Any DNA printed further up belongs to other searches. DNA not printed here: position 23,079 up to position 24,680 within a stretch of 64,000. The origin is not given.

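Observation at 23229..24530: Stand-alone SIR2_2-type protein with a novel N-terminal domain: candidate single-gene NAD-depleting defence module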

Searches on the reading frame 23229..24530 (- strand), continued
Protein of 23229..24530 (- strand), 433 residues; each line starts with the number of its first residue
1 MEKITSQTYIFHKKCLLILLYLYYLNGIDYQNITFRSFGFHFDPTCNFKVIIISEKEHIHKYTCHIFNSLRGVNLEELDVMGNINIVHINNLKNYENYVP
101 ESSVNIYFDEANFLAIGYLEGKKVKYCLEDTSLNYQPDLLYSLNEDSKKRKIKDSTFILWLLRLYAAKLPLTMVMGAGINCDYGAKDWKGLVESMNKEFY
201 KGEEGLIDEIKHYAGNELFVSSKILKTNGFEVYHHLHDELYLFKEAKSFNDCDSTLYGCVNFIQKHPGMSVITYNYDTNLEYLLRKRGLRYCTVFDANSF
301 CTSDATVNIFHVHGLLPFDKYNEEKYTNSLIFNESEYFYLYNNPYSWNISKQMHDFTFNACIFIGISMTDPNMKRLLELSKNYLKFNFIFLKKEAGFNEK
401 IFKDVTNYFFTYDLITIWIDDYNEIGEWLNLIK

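Call 41: search_solved_structures(query=A3, max_evalue=1, show_alignments=3)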
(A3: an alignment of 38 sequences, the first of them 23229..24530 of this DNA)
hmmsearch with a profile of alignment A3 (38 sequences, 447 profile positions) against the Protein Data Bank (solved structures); distinct sequences matched with E-value up to 1: 22.
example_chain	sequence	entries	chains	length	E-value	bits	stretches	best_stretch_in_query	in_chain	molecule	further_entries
6lhx_A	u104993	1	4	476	4.7e-14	55.9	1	165-446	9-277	ThsA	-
8wc0_A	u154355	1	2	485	3.4e-13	53.1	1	158-445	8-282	NAD(+) hydrolase ThsA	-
9r3e_B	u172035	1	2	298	5.3e-13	52.5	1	175-445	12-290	Protein FAM118B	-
8bto_A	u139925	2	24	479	5.5e-13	52.4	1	165-446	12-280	NAD(+) hydrolase ThsA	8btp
9r0p_B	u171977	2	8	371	8.8e-13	51.7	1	174-445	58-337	Protein FAM118B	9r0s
8zsf_D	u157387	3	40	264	1.3e-12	51.2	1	168-409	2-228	Sir2 family NAD-dependent protein deacetylase | KomC, SIR2 domain protein, NADase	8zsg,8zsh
9xvc_H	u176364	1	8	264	6.1e-11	45.7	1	168-409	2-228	KomC(H146N), a SIR2-domain NADase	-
8zsi_E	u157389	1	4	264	6.6e-11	45.6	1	168-409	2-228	Sir2 family NAD-dependent protein deacetylase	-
7uxt_B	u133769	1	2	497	1.1e-10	44.8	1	162-446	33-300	USG protein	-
8wkt_A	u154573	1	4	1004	2.5e-08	37.1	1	160-412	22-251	SIR2-like domain-containing protein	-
8k98_C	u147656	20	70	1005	2.5e-08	37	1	160-412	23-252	a protein | SIR2-like domain-containing protein | SIR2 family protein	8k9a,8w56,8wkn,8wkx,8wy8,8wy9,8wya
8wyb_A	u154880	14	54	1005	3.4e-07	33.3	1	160-409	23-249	SIR2-like domain-containing protein | DSR2 H171A | DSR2(H171A)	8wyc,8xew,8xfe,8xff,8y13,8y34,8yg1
8wks_A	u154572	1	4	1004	3.6e-07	33.3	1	160-409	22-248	SIR2-like domain-containing protein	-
9v0g_E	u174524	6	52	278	0.0005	22.9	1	170-388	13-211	NAD-dependent protein deacetylase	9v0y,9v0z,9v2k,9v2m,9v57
9v12_i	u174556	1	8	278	0.0049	19.6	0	342-388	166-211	NAD-dependent protein deacetylase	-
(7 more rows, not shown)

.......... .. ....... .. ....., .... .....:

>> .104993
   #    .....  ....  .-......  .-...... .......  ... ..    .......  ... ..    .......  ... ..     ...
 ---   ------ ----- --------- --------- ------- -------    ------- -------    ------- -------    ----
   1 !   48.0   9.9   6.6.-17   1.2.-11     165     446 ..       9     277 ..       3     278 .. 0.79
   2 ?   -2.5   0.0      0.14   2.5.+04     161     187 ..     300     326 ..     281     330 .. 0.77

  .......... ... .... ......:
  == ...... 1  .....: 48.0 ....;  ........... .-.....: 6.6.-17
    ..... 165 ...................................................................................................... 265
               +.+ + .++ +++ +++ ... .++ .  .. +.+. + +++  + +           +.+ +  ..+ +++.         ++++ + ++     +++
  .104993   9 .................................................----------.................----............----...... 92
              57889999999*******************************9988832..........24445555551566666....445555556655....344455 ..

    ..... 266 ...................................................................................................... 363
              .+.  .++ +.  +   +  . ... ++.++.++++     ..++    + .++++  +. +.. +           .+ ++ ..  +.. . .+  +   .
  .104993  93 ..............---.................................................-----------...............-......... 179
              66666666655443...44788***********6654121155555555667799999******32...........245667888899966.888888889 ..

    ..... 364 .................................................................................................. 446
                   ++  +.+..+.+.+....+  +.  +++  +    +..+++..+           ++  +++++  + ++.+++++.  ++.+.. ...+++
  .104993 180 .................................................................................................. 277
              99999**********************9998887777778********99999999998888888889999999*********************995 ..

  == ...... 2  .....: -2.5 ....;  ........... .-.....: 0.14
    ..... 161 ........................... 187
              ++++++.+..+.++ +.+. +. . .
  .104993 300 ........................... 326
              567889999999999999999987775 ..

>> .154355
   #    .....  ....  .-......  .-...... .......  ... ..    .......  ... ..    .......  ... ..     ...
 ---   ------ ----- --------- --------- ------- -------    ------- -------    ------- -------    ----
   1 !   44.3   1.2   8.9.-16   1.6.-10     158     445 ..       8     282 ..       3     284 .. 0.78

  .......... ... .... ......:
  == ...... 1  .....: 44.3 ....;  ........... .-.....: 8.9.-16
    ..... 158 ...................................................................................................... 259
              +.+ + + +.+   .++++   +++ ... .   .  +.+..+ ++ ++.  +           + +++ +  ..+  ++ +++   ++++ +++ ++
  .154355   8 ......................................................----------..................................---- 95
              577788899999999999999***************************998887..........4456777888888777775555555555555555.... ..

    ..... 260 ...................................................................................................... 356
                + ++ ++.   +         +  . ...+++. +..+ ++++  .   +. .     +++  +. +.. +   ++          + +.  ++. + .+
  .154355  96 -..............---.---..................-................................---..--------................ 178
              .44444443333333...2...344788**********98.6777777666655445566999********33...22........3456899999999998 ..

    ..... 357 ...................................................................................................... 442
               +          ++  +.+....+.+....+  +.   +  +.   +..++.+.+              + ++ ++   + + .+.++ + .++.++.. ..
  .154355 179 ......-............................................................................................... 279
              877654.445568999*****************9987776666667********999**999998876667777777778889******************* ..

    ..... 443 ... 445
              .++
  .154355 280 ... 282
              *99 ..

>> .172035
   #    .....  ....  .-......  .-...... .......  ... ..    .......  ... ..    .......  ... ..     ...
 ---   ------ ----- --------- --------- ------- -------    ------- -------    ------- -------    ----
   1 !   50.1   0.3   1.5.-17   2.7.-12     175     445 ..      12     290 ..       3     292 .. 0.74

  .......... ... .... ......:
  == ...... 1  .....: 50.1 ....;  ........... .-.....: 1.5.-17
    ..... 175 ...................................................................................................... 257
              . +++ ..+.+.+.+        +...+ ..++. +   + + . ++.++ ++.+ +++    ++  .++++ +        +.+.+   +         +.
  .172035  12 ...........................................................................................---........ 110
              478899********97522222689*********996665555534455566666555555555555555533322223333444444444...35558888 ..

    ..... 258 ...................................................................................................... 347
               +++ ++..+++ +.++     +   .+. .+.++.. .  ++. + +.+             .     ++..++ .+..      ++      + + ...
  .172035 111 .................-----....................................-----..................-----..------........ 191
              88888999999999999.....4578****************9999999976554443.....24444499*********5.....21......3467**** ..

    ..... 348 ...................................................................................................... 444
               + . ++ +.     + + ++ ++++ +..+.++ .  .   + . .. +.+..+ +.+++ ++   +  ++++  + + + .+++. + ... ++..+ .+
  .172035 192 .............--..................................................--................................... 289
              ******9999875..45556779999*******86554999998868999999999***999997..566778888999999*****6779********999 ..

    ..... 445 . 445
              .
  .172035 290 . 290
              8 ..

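Call 49: search_protein_families(library=padloc, alignment_id=A4, max_evalue=0.00001)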
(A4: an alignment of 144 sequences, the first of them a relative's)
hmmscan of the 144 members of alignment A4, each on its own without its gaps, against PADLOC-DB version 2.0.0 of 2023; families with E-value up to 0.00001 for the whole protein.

A. member 1, L079:4982-6037:+ (351 aa): 0 families

B. families by the number of members that match (of 144 scanned): 71 families (the first 25 are shown)
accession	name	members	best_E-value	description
PDLC04135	mad3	7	1.5e-32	mads_3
PDLC04140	mad8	5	1.8e-12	mads_8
PDLC04786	PDC-S01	3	1.7e-115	-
PDLC04792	PDC-S01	3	7.4e-82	-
PDLC02980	AriA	3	1.8e-12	-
PDLC04788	PDC-S01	2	4.2e-84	-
PDLC04791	PDC-S01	2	1.1e-15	-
PDLC04899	PDC-S07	2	2.6e-11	-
PDLC03008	Hydrolase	2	8.4e-07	-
PDLC04164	AriA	2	1.3e-06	-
PDLC02521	PglX|PglXI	1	1.5e-262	PglX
PDLC03600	REase_MTase_IIG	1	3.3e-232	Type IIG restriction enzyme-methyltransferase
PDLC02641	DrmMI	1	4.6e-166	DrmMI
PDLC02524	PglX|PglXI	1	7.6e-139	PglX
PDLC02525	PglX|PglXI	1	1.5e-116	PglX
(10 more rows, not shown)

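Call 51: search_protein_families(library=padloc, proteins=[L009:9927-10886:+, L009:10941-13520:+, L009:13523-16561:+, L022:9436-12072:+, L022:12083-14494:+, L022:14499-16208:+, L047:2656-5352:-, L047:5336-7660:-, L059:4630-7932:+, L087:2304-4328:+], max_evalue=1e-8)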
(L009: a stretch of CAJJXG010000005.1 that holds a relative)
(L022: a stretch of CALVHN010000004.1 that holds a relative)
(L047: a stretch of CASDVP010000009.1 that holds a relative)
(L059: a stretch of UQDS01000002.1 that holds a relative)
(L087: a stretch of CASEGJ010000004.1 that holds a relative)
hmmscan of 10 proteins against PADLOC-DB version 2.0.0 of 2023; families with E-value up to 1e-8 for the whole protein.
L009:9927-10886:+ (319 aa): 0 families

L009:10941-13520:+ (859 aa): 0 families

L009:13523-16561:+ (1012 aa): 0 families

L022:9436-12072:+ (878 aa): 0 families

L022:12083-14494:+ (803 aa): 2 families
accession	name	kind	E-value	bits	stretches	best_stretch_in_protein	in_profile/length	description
PDLC04135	mad3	-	5.9e-21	73.4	1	665-758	245-339/374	mads_3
PDLC04140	mad8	-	8.4e-09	33.4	0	567-745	16-236/314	mads_8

L022:14499-16208:+ (569 aa): 0 families

L047:2656-5352:- (898 aa): 1 family
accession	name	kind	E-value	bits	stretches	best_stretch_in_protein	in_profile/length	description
PDLC04135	mad3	-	4e-31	106.9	1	142-248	257-365/374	mads_3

L047:5336-7660:- (774 aa): 2 families
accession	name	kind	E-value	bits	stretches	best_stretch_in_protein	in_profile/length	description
PDLC04135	mad3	-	3e-31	107.3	1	71-237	196-362/374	mads_3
PDLC04140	mad8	-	3.5e-09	34.6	1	19-199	13-230/314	mads_8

L059:4630-7932:+ (1100 aa): 24 families
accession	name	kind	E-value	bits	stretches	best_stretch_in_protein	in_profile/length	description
PDLC02521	PglX|PglXI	-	1.5e-262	872.4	1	12-1098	1-1169/1174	PglX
PDLC03600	REase_MTase_IIG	-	3.3e-232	771.9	1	12-1098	1-1193/1205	Type IIG restriction enzyme-methyltransferase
PDLC02641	DrmMI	-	4.6e-166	552.7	1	64-1098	63-1159/1161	DrmMI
PDLC02524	PglX|PglXI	-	7.6e-139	462.3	1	192-817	13-680/722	PglX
PDLC02525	PglX|PglXI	-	1.5e-116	388.5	1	12-569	1-582/607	PglX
PDLC02516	PglX|PglXI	-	3.8e-113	377.2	1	562-1098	9-583/593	PglX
PDLC02517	PglX|PglXI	-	5.4e-91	304.1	1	436-1095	2-689/707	PglX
PDLC02522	PglX|PglXI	-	2.7e-83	278.4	2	280-809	419-969/1218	PglX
PDLC02527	PglX|PglXI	-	2.4e-70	235.6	2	441-1073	549-1214/1332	PglX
PDLC02523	PglX|PglXI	-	8.6e-62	207.3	2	444-814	557-937/1428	PglX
PDLC02528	PglX|PglXI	-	1.4e-57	193.3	2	281-647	288-673/1125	PglX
PDLC02518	PglX|PglXI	-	6.4e-49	164.6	2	385-826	453-900/1412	PglX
PDLC02519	PglX|PglXI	-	3.4e-44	148.8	2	71-429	65-428/1241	PglX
PDLC02539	PglX|PglXI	-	5.7e-33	112.2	1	491-867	5-398/706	PglX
PDLC02535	PglX|PglXI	-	1.5e-26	91.1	1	439-639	471-673/731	PglX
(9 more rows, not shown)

L087:2304-4328:+ (674 aa): 1 family
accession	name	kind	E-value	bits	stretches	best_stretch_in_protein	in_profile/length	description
PDLC04135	mad3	-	1.3e-21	75.6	1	94-173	242-323/374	mads_3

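Call 52: search_protein_families(library=pfam, proteins=[L005:9310-10503:+, L005:10490-11473:+, L011:6957-8051:+, L011:8048-9094:+, L035:9299-10399:+, L035:10392-11423:+, L011:9279-10820:+, L009:9927-10886:+, L009:10941-13520:+, L009:13523-16561:+], max_evalue=0.01)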
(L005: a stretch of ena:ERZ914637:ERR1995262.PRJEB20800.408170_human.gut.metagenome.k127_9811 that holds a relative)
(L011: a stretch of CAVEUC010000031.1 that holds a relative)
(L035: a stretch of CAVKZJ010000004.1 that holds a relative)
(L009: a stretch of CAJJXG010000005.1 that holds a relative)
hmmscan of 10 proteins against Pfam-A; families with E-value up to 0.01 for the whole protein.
L005:9310-10503:+ (397 aa): 1 family
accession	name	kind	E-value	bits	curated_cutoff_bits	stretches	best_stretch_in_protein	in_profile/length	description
PF06271.18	RDD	-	0.00021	22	24.1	1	247-366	44-130/137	RDD family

L005:10490-11473:+ (327 aa): 1 family
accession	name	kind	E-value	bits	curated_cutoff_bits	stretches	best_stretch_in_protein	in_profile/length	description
PF06271.18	RDD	-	1.6e-05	25.6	24.1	1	190-282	44-131/137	RDD family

L011:6957-8051:+ (364 aa): 0 families

L011:8048-9094:+ (348 aa): 1 family
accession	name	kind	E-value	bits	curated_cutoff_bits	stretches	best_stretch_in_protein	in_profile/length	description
PF06271.18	RDD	-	1.2e-11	45.5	24.1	1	216-314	42-136/137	RDD family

L035:9299-10399:+ (366 aa): 0 families

L035:10392-11423:+ (343 aa): 1 family
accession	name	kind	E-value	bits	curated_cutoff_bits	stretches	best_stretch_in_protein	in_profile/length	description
PF06271.18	RDD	-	0.00012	22.8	24.1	0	211-297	48-131/137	RDD family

L011:9279-10820:+ (513 aa): 0 families

L009:9927-10886:+ (319 aa): 10 families
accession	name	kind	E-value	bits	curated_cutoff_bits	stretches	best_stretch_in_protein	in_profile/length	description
PF00356.27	LacI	-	1e-13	51.2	27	1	7-52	1-46/46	Bacterial regulatory proteins, lacI family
PF04967.18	HTH_10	-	8.8e-07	29.1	23.1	1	6-29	24-47/53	HTH DNA binding domain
PF13407.12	Peripla_BP_4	-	2e-05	24.7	35.1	1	66-274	1-225/258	Periplasmic binding protein domain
PF00532.27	Peripla_BP_1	-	3.6e-05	23.8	22.2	1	64-257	2-207/281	Periplasmic binding proteins and sugar binding domain of LacI family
PF13384.12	HTH_23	-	0.0021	18.3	24.6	1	6-28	18-40/50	Homeodomain-like domain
PF01325.25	Fe_dep_repress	-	0.0041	17.7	26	0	4-27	21-44/60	Iron dependent repressor, N-terminal DNA binding domain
PF08279.18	HTH_11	-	0.0045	17.3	25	0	6-49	16-54/55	HTH domain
PF13936.12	HTH_38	-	0.0052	16.9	27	0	8-27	23-42/44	Helix-turn-helix domain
PF13545.12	HTH_Crp_2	-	0.0057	17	27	0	9-28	26-45/70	Crp-like helix-turn-helix domain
PF01047.28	MarR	-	0.0093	16.3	24.6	0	7-27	19-39/59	MarR family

L009:10941-13520:+ (859 aa): 5 families
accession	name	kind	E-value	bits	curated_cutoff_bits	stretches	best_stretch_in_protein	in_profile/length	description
PF17389.8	Bac_rhamnosid6H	-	5.8e-95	318.9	24.5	1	411-772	2-339/339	Bacterial alpha-L-rhamnosidase 6 hairpin glycosidase domain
PF08531.16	Bac_rhamnosid_N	-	4.4e-33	115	25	1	139-270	1-134/172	Alpha-L-rhamnosidase N-terminal domain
PF05592.18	Bac_rhamnosid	-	1.4e-18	67.1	22.2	1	310-395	2-89/102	Bacterial alpha-L-rhamnosidase concanavalin-like domain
PF17390.7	Bac_rhamnosid_C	-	1.9e-16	60.1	22.1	1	774-843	1-70/78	Bacterial alpha-L-rhamnosidase C-terminal domain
PF25788.1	Ig_Rha78A_N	-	5.8e-08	33.4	27.4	1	7-104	4-104/105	Rha78A-like, N-terminal immunoglobulin domain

L009:13523-16561:+ (1012 aa): 6 families
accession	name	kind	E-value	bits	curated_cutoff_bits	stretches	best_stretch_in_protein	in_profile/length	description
PF02836.23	Glyco_hydro_2_C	-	2.5e-83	280.1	21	1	320-618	1-300/302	Glycosyl hydrolases family 2, TIM barrel domain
PF02929.23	Bgal_small_N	-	1.1e-48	166.5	25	1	744-1007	9-248/248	Beta galactosidase small chain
PF02837.24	Glyco_hydro_2_N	-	5.2e-24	85.5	28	1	64-216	21-166/169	Glycosyl hydrolases family 2, sugar binding domain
PF16353.11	LacZ_4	-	7.6e-06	26.6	27.3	1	627-678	1-52/87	Beta-galactosidase, domain 4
PF00703.27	Glyco_hydro_2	-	1.4e-05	26.3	23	1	227-318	7-109/109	Glycosyl hydrolases family 2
PF22666.2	Glyco_hydro_2_N2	-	0.00012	22.6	27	1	120-186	47-114/167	Glycosyl hydrolase 2 galactose-binding domain-like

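Call 54: search_dna_similar(query=window:23229-24530:-, collection=phages, mode=protein, max_rows=10)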
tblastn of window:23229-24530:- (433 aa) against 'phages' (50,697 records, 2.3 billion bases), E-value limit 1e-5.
Records with a match: 1; places in all: 1; records where one place covers at least 80% of the query: 0.
Best place of each record, by identity: <60% 1.
By first word of the organism name: Bacteriophage 1.
By host as written in the record: - 1.
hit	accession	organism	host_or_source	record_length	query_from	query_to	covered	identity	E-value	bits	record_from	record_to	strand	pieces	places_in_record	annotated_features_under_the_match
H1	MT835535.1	Bacteriophage sp.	human fecal samples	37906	263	377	27%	30.1%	4e-7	59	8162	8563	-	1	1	record has no annotation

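Call 55: search_dna_similar(query=window:23229-24530:-, collection=plasmids, mode=protein, max_rows=15)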
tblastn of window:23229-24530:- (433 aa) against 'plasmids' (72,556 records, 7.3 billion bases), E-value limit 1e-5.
Records with a match: 4; places in all: 4; records where one place covers at least 80% of the query: 0.
Best place of each record, by identity: <60% 4.
By first word of the organism name: Rhizobium 1; Klebsiella 1; Cupriavidus 1; Lysinibacillus 1.
By predicted mobility (MOB-suite, as given by PLSDB): non-mobilizable 3; mobilizable 1.
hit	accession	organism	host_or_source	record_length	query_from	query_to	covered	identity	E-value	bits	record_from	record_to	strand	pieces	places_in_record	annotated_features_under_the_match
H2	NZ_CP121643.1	Rhizobium sp. CC1099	Onobrychis viciifolia,cell culture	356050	171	432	61%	24.2%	4e-8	64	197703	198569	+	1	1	SIR2 family protein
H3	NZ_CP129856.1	Klebsiella pneumoniae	Homo sapiens,whole organism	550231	158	393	55%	26.7%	2e-14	83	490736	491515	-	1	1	SIR2 family protein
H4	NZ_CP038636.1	Cupriavidus oxalaticus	whole organism,sewage sludge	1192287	171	433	61%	22.3%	1e-10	71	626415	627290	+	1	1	none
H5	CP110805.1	Lysinibacillus sp. MHQ-1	pure culture,river water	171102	270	381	20%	51.8%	3e-10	91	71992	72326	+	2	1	SIR2 family protein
